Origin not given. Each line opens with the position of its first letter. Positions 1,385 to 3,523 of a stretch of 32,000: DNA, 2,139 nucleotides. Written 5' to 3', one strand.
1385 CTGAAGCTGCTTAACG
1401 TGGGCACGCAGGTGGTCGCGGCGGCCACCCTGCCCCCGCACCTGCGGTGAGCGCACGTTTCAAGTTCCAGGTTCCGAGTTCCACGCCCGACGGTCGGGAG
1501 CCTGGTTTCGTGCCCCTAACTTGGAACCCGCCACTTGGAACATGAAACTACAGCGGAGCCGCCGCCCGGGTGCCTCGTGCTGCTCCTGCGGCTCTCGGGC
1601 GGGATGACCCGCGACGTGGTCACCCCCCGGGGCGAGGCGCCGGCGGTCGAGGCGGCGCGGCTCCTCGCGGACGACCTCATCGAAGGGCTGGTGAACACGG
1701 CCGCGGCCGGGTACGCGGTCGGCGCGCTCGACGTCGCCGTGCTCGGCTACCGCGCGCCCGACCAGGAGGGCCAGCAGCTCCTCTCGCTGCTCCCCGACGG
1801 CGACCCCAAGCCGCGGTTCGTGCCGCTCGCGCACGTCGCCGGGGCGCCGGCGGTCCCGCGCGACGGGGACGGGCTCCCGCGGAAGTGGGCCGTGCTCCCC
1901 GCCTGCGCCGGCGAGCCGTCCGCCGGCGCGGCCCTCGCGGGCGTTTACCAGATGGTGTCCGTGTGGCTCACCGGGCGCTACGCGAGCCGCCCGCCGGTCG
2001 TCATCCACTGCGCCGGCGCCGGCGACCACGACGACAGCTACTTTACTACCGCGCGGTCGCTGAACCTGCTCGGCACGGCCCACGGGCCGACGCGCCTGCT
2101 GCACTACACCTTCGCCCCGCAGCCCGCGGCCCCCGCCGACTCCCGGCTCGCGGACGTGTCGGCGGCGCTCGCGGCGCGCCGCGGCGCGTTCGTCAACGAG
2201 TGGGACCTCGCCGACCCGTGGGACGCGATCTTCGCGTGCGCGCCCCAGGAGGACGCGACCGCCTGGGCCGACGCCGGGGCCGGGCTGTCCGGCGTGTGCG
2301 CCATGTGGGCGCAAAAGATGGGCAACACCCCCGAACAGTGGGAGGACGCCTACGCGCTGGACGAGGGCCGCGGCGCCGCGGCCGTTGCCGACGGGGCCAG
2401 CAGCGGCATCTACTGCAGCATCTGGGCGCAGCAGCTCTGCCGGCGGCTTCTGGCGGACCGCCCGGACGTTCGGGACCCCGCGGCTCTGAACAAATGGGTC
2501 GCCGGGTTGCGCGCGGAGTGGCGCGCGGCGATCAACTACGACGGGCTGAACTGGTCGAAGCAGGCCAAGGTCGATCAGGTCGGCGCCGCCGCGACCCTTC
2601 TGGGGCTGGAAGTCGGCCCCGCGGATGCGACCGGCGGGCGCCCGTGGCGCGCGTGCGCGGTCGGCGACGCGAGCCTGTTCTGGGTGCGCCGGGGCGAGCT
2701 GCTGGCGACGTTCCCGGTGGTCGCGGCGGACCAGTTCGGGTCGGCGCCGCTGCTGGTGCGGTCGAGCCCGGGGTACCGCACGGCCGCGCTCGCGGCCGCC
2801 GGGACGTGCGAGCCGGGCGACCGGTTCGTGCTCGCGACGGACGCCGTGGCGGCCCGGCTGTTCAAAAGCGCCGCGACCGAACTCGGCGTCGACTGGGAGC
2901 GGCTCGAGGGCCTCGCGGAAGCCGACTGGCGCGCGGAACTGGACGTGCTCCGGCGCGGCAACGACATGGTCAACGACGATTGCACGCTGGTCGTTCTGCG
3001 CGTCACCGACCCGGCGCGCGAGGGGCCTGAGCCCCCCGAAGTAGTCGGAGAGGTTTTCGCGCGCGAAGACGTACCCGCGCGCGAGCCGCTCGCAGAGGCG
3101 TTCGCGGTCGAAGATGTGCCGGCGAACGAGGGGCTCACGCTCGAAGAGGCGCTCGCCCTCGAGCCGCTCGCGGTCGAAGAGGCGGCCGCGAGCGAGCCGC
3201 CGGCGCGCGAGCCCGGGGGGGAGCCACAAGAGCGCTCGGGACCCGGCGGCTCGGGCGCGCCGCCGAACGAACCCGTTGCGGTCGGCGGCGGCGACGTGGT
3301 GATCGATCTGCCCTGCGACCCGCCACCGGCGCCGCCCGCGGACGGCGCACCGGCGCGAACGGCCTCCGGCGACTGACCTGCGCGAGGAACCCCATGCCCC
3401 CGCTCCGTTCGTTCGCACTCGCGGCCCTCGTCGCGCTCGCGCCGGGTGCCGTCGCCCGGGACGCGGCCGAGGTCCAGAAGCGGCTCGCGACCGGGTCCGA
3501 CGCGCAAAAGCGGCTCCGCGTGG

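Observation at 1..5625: Four-gene same-strand cluster: Zn-ribbon protein, live vWA, dead-vWA::PP2C fusion, exported multi-BON-like protein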

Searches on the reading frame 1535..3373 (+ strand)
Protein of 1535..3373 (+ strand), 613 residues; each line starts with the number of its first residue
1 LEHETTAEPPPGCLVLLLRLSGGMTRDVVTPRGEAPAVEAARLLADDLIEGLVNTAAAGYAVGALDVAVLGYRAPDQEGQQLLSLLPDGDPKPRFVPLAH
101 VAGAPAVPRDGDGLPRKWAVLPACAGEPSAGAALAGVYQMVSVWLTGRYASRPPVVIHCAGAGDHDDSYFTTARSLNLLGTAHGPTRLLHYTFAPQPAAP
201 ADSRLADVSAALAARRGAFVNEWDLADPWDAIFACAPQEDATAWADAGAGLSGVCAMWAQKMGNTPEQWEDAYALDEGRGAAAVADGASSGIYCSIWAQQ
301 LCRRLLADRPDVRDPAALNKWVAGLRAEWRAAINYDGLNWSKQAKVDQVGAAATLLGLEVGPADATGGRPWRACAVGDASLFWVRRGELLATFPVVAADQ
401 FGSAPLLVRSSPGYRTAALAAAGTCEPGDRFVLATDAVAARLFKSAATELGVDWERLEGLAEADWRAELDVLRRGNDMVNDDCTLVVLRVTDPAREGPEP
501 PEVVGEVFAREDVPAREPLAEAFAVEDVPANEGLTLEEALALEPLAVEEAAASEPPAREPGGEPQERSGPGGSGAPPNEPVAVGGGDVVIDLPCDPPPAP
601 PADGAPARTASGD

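Call 8: search_protein_families(library=pfam, proteins=[window:1535-3373:+], max_evalue=1)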
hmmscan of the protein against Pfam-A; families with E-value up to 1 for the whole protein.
window:1535-3373:+ (613 aa): 1 family
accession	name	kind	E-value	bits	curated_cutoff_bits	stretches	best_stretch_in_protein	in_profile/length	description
PF13672.11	PP2C_2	-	5.2e-06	26.6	24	1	270-445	13-181/209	Protein phosphatase 2C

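Call 9: search_protein_families(library=padloc, proteins=[window:1535-3373:+], max_evalue=1)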
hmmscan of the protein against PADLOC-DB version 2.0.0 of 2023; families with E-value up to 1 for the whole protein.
window:1535-3373:+ (613 aa): 1 family
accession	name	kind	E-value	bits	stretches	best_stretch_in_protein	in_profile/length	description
PDLC02222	PP2C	-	7.9e-24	82.3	1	261-491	11-240/242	-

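Call 11: search_protein_families(library=ncbifam, proteins=[window:1535-3373:+], max_evalue=1)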
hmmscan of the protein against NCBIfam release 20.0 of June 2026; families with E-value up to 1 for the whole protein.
window:1535-3373:+ (613 aa): 0 families

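Call 21: find_homologous_proteins(query=window:1535-3373:+)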
Query window:1535-3373:+ (613 aa): 119 proteins with E <= 0.001 among 8000 candidates.
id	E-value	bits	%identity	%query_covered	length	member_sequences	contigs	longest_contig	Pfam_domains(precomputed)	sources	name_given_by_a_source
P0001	0.0e+0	1328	100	98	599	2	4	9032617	-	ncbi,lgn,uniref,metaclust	ncbi:hypothetical protein C1280_29615 [Gemmata obscuriglobus]|uniref:PPM-type phosphatase domain-con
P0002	0.0e+0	1113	84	100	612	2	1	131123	-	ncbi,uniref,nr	ncbi:hypothetical protein R5W24_001407 [Gemmata sp. JC717]|uniref:hypothetical protein n=1 Tax=Gemma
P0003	6.8e-247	839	73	87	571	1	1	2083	-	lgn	-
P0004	6.4e-242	823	77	79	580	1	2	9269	-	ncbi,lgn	ncbi:MAG TPA: hypothetical protein VGE74_04500 [Gemmata sp.]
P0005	2.5e-233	794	74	79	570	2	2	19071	-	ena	-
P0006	3.1e-226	771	71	81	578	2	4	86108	-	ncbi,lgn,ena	-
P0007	3.7e-222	757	67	82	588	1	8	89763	-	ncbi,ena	-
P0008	7.7e-218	743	71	79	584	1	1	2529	-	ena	-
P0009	9.7e-218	743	71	80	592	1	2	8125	-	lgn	-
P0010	2.2e-214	732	62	99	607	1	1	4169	-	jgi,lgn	jgi:hypothetical protein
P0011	1.6e-213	729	69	81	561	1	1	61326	-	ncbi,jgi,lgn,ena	jgi:hypothetical protein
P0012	8.5e-213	726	67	82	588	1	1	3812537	-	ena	-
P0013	7.0e-212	723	60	94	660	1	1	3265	-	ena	-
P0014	1.4e-211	722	64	85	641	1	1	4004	-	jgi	jgi:hypothetical protein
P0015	8.8e-211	720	68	79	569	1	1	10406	-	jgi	jgi:hypothetical protein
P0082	2.8e-159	550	58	79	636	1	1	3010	-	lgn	-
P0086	4.0e-158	546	59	81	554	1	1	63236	-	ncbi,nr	ncbi:MAG: hypothetical protein C0501_13590 [Isosphaera sp.]|nr:hypothetical protein [Isosphaera sp.]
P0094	1.3e-152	528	54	84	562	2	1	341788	-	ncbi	-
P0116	1.7e-86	309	47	41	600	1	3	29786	-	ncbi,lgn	-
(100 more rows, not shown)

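Call 22: find_encoding_contigs(protein=P0086, flank=10000, max_places=2)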
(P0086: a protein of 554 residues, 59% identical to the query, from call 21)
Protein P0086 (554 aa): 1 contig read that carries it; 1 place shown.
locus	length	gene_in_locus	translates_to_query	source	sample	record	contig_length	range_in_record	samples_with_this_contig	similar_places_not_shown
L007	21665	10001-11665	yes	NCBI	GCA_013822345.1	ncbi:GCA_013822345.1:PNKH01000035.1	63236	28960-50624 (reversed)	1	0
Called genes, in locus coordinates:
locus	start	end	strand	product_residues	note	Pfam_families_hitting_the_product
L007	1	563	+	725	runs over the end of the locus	-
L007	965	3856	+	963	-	-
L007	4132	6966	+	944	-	PF20013:GAP1-N2, PF20014:GAP1-M (faint)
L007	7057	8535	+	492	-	-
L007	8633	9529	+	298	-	-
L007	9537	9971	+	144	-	-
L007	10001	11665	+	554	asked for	-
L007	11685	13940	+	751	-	-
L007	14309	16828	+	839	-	PF00092:VWA, PF13519:VWA_2 (weak)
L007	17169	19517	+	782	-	PF00092:VWA, PF13519:VWA_2 (faint), PF25106:VWA_4 (weak), PF09131:Endotoxin_mid (faint)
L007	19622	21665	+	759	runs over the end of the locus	-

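Call 23: find_encoding_contigs(protein=P0116, flank=10000, max_places=2)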
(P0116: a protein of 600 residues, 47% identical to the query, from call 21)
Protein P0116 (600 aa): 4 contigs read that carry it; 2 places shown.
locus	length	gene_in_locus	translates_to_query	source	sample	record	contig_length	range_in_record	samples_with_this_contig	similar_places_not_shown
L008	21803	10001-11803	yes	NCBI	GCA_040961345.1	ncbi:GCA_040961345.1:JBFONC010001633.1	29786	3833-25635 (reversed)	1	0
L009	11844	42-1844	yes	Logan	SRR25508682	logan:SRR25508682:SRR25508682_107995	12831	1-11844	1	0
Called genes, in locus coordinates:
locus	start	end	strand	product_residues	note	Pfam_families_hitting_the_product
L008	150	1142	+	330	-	PF01261:AP_endonuc_2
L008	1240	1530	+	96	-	-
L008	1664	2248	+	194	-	PF00117:GATase, PF07722:Peptidase_C26 (weak)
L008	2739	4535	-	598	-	PF02730:AFOR_N, PF01314:AFOR_C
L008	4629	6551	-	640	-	PF13646:HEAT_2 (weak)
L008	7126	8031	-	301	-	PF07963:N_methyl, PF07596:SBP_bac_10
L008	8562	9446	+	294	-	-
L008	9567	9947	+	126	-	PF05635:23S_rRNA_IVP, PF22296:bAvd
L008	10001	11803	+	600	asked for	-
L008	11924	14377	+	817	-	-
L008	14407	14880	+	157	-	PF12867:DinB_2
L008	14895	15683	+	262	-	PF03167:UDG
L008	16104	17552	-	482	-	PF00069:Pkinase, PF03109:ABC1 (faint), PF07714:PK_Tyr_Ser-Thr, PF00072:Response_reg (faint)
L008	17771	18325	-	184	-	-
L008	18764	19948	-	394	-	PF00557:Peptidase_M24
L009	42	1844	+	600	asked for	-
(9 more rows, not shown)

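Call 24: find_encoding_contigs(protein=P0094, flank=10000, max_places=2)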
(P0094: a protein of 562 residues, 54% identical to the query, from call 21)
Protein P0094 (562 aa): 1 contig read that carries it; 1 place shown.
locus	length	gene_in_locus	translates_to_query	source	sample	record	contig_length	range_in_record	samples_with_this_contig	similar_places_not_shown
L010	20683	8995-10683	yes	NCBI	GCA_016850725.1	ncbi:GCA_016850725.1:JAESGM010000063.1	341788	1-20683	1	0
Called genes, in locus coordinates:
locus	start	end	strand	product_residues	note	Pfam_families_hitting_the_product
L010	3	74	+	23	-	?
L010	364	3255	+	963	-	-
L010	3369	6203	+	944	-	PF20013:GAP1-N2, PF20014:GAP1-M (weak)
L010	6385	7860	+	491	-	-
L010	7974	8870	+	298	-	-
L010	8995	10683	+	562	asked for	-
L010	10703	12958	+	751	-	-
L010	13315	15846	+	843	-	PF00092:VWA, PF00362:Integrin_beta (faint), PF13519:VWA_2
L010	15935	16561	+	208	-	-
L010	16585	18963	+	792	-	PF25106:VWA_4 (weak)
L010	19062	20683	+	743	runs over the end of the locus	PF00092:VWA (weak)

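Call 30: find_related_loci(query=A1, collection=genome_contigs, flank=10000)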
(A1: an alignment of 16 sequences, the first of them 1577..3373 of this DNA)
Query A1 (599 aa) in genome_contigs; peptide patterns used: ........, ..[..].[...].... (x = any residue, [..] = any of these).
268 stretches matched a pattern; 63 encode a relative of the query (tblastn E <= 1e-3); 62 distinct loci.
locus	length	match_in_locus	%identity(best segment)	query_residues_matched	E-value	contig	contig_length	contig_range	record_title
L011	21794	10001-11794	83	1-599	0e+0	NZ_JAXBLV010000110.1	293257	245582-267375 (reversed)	Gemmata algarum strain JC673 JC673_contig_110, whole genome shotgun sequence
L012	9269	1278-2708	76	1-477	0e+0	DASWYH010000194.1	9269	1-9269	MAG TPA_asm: Gemmata sp. isolate SMAG_U3706 k141_669760, whole genome shotgun sequence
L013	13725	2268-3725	71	1-485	0e+0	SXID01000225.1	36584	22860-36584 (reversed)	MAG: Planctomycetia bacterium isolate F1-120-MAGs040 F1-120__c775183, whole genome shotgun sequence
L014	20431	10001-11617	66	1-495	0e+0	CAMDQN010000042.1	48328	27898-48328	MAG: Singulisphaera sp. GP187 isolate TrH-25oct19-98 genome assembly, contig: TrH-25oct19-C1142, whole genome shotgun se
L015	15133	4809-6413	60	1-579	0e+0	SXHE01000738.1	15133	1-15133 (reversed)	MAG: Planctomycetia bacterium isolate F1-120-MAGs012 F1-120__c759225, whole genome shotgun sequence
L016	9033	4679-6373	58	1-593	0e+0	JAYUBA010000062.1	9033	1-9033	MAG: Frigoriglobus sp. isolate GFS_6685 GFS_6685_61, whole genome shotgun sequence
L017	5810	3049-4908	55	1-583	0e+0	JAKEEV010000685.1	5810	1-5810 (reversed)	MAG: Planctomycetia bacterium isolate PMV_1_maxbin.004 PMV_1_maxbin.004.k101_578367, whole genome shotgun sequence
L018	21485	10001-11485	64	1-487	0e+0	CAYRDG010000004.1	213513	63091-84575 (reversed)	MAG TPA_asm: uncultured Frigoriglobus sp. isolate SRP263991_co5_149 genome assembly, contig: NODE_87_length_213513_cov_9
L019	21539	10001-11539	63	1-507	0e+0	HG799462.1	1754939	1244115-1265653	Gemmata sp. IIL30 genomic scaffold, scaffold00001, whole genome shotgun sequence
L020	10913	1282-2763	66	1-476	0e+0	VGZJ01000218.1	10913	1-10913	MAG: Planctomycetota bacterium isolate K_Offshore_80m_m2_185 K_Offshore_80m_m2_185_Ga0194132_10012023, whole genome shot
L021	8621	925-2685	56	1-588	0e+0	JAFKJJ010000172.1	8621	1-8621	MAG: Planctomycetota bacterium isolate SCN18_26_2_15_R2_P_68_10 SCN18_26_2_15_R2_P_scaffold_5800, whole genome shotgun s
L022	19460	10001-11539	61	1-498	0e+0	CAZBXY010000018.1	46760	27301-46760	MAG TPA_asm: uncultured Frigoriglobus sp. isolate SRP287051_co2_76 genome assembly, contig: NODE_1702_length_46760_cov_1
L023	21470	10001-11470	59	1-483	4e-178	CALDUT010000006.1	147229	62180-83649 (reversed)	MAG: uncultured Gemmata sp. isolate N1_Bin_METABAT__218_1 genome assembly, contig: c_000001595308, whole genome shotgun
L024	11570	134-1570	65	2-476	6e-178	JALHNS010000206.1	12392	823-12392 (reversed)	MAG: Gemmata sp. isolate Bin_69_sub c_000000019081, whole genome shotgun sequence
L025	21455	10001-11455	58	1-478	2e-172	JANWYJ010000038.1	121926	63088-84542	MAG: Gemmata sp. isolate SKYG68 k141_297575, whole genome shotgun sequence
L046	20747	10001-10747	40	243-486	2e-37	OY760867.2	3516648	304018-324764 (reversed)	MAG: Dehalococcoidia bacterium isolate ec36dd00-29ce-491f-9a3f-6816ace52b4b genome assembly, chromosome: 1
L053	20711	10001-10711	38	240-489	2e-26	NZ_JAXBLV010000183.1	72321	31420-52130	Gemmata algarum strain JC673 JC673_contig_183, whole genome shotgun sequence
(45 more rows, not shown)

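Call 35: search_protein_families(library=padloc, proteins=[L010:364-3252:+, L010:3369-6200:+, L046:10747-12009:+, L053:10717-15144:+, L010:13315-15843:+, L010:16585-18960:+, L010:6385-7857:+], max_evalue=0.01)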
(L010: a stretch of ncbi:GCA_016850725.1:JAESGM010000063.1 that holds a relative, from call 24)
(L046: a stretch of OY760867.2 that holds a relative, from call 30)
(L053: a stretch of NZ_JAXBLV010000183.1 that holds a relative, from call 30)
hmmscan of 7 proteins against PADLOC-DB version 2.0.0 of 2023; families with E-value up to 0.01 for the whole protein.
L010:364-3252:+ (963 aa): 6 families
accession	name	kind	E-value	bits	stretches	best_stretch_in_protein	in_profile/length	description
PDLC02223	STK_OB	-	3.1e-50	169.6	1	4-302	3-289/562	-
PDLC03921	MkoA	-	1.3e-05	21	1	111-182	566-632/1607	-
PDLC04059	PD-T4-6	-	0.00011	19.4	1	113-182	88-155/433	-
PDLC04042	PD-T4-6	-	0.00085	17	1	110-181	83-152/292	-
PDLC04047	PD-T4-6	-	0.0009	16.4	1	44-178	21-150/327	-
PDLC04044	PD-T4-6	-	0.0026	15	1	113-182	115-183/372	-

L010:3369-6200:+ (944 aa): 1 family
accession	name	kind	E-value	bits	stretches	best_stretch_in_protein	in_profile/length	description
PDLC04061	PD-T4-6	-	0.0047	14.5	1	864-937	339-413/510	-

L046:10747-12009:+ (421 aa): 14 families
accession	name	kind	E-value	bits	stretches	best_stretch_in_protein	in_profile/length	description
PDLC02223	STK_OB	-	6.9e-76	254.3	1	1-295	1-295/562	-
PDLC04040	PD-T4-6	-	5.7e-08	29.9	1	106-176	77-146/547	-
PDLC04047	PD-T4-6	-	6.6e-07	26.7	1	42-176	20-155/327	-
PDLC04042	PD-T4-6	-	1.4e-05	22.9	1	42-176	19-153/292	-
PDLC04055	PD-T4-6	-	4e-05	20.6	1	37-176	75-216/496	-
PDLC04052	PD-T4-6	-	4.2e-05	20.9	1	107-176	88-157/496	-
PDLC04138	mad6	-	7e-05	19.9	1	42-177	363-496/659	mads_6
PDLC04059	PD-T4-6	-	0.00022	18.4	1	111-183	90-162/433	-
PDLC04057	PD-T4-6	-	0.001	16.2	1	102-176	80-152/443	-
PDLC04064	PD-T4-6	-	0.0017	15.4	1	110-176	98-163/369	-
PDLC04061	PD-T4-6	-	0.0046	14.5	1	102-176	90-164/510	-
PDLC04053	PD-T4-6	-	0.0051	14.3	0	73-176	55-155/311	-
PDLC01925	CARF6--CARF_STK_AAA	-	0.0065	12.2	1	63-167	87-185/1187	-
PDLC03921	MkoA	-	0.0075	11.9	1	106-177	565-633/1607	-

L053:10717-15144:+ (1476 aa): 1 family
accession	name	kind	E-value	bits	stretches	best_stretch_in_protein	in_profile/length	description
PDLC02223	STK_OB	-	4.5e-60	202.1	1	3-297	4-291/562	-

L010:13315-15843:+ (843 aa): 0 families

L010:16585-18960:+ (792 aa): 0 families

L010:6385-7857:+ (491 aa): 0 families

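Call 36: search_protein_families(library=pfam, proteins=[L010:364-3252:+, L010:3369-6200:+, L046:10747-12009:+, L053:10717-15144:+, L010:13315-15843:+, L010:16585-18960:+, L010:6385-7857:+], max_evalue=0.01)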
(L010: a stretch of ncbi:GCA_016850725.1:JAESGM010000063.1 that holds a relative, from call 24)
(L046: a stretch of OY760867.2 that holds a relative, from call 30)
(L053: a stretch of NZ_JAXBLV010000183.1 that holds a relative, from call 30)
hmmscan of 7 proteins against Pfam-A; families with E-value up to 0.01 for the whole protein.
L010:364-3252:+ (963 aa): 0 families

L010:3369-6200:+ (944 aa): 2 families
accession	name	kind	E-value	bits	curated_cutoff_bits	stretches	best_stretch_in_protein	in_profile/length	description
PF20013.4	GAP1-N2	-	1.2e-08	35.5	24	1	10-137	3-133/139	GTPase-associated protein 1, N-terminal domain type 2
PF20014.4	GAP1-M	-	4.8e-06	27.1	24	1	183-251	8-72/101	GTPase-associated protein 1, middle domain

L046:10747-12009:+ (421 aa): 2 families
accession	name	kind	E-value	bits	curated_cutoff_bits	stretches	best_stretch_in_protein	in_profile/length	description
PF00069.31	Pkinase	-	0.0012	18.7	31.7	1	42-177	9-143/263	Protein kinase domain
PF01636.29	APH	-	0.0036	17.5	23.2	0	142-171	164-188/239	Phosphotransferase enzyme family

L053:10717-15144:+ (1476 aa): 3 families
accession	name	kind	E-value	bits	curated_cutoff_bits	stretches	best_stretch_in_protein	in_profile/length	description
PF25174.1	Beta-prop_THOC3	-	1.1e-08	34.9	305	0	1387-1473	75-158/272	THOC3 beta-propeller domain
PF02239.22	Cytochrom_D1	-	0.0075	15.3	25.5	0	1385-1458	19-90/368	Cytochrome D1 heme domain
PF00069.31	Pkinase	-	0.0097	15.8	31.7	0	41-183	9-145/263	Protein kinase domain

L010:13315-15843:+ (843 aa): 4 families
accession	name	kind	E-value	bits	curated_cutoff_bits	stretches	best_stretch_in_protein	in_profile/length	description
PF00092.34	VWA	-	2.5e-09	38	23.8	1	262-430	1-162/174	von Willebrand factor type A domain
PF13519.12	VWA_2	-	1.8e-07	32.2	27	1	263-377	1-106/107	von Willebrand factor type A domain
PF00362.24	Integrin_beta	-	1.4e-05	25.4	24.8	0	318-378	82-146/248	Integrin beta chain VWA domain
PF25106.1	VWA_4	-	0.01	15.9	27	0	264-384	3-111/169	von Willebrand factor A domain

L010:16585-18960:+ (792 aa): 4 families
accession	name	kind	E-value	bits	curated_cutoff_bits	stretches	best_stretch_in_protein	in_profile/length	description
PF25106.1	VWA_4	-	2.2e-07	31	27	1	159-275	4-107/169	von Willebrand factor A domain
PF00362.24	Integrin_beta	-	5.3e-05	23.5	24.8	1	156-272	7-145/248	Integrin beta chain VWA domain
PF13519.12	VWA_2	-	0.0019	19.2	27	1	158-271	2-105/107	von Willebrand factor type A domain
PF09131.15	Endotoxin_mid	-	0.0025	18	22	1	457-607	17-163/206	Bacillus thuringiensis delta-Endotoxin, middle domain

L010:6385-7857:+ (491 aa): 0 families

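Call 37: find_homologous_proteins(query=L010:364-3252:+, max_evalue=1e-10)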
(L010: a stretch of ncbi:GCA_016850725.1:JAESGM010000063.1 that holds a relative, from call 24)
Query L010:364-3252:+ (963 aa): 158 proteins with E <= 1e-10 among 8000 candidates; the best 120 are listed.
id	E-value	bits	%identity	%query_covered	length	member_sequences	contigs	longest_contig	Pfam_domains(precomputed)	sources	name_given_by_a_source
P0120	0.0e+0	1946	91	100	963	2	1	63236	-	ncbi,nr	ncbi:MAG: hypothetical protein C0501_13615 [Isosphaera sp.]|nr:hypothetical protein [Isosphaera sp.]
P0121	0.0e+0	1572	73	100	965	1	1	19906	-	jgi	jgi:hypothetical protein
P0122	0.0e+0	1531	70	100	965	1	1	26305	-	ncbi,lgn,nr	ncbi:MAG: hypothetical protein K8U57_00310 [Planctomycetes bacterium]|nr:hypothetical protein [Planc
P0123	0.0e+0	1517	71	100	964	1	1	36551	-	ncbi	-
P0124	0.0e+0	1514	70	99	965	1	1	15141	-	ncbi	-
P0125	0.0e+0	1513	72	100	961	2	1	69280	-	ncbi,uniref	ncbi:hypothetical protein [Gemmata sp.]|uniref:hypothetical protein n=1 Tax=Gemmata sp. TaxID=191424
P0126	0.0e+0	1512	70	99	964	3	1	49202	-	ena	-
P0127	0.0e+0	1508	73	100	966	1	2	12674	-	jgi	jgi:predicted Ser/Thr protein kinase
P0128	0.0e+0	1506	71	100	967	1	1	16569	-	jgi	jgi:hypothetical protein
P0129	0.0e+0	1503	72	100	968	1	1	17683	-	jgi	jgi:hypothetical protein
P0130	0.0e+0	1496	72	100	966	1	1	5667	-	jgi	jgi:hypothetical protein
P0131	0.0e+0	1492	71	100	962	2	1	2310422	-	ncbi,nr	ncbi:serine threonine protein kinase : Uncharacterized protein OS=Chthoniobacter flavus Ellin428 GN=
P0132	0.0e+0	1491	70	98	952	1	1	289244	-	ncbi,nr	ncbi:MAG: hypothetical protein C0467_02105 [Planctomycetaceae bacterium]|nr:hypothetical protein [Pl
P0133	0.0e+0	1483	69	100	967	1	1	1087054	-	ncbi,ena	-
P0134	0.0e+0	1461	70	99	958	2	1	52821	-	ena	-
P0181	0.0e+0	1077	56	100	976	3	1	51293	-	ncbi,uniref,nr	ncbi:hypothetical protein R5W24_004006 [Gemmata sp. JC717]|uniref:hypothetical protein n=1 Tax=Gemma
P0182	0.0e+0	1073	54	100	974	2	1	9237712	-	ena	-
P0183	0.0e+0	1071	55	100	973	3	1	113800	-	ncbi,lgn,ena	-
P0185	0.0e+0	1070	55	100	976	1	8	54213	-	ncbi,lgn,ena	-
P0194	0.0e+0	1037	53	100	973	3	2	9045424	-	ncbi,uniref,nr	ncbi:hypothetical protein VT84_00580 [Gemmata sp. SH-PL17]|uniref:hypothetical protein n=1 Tax=Gemma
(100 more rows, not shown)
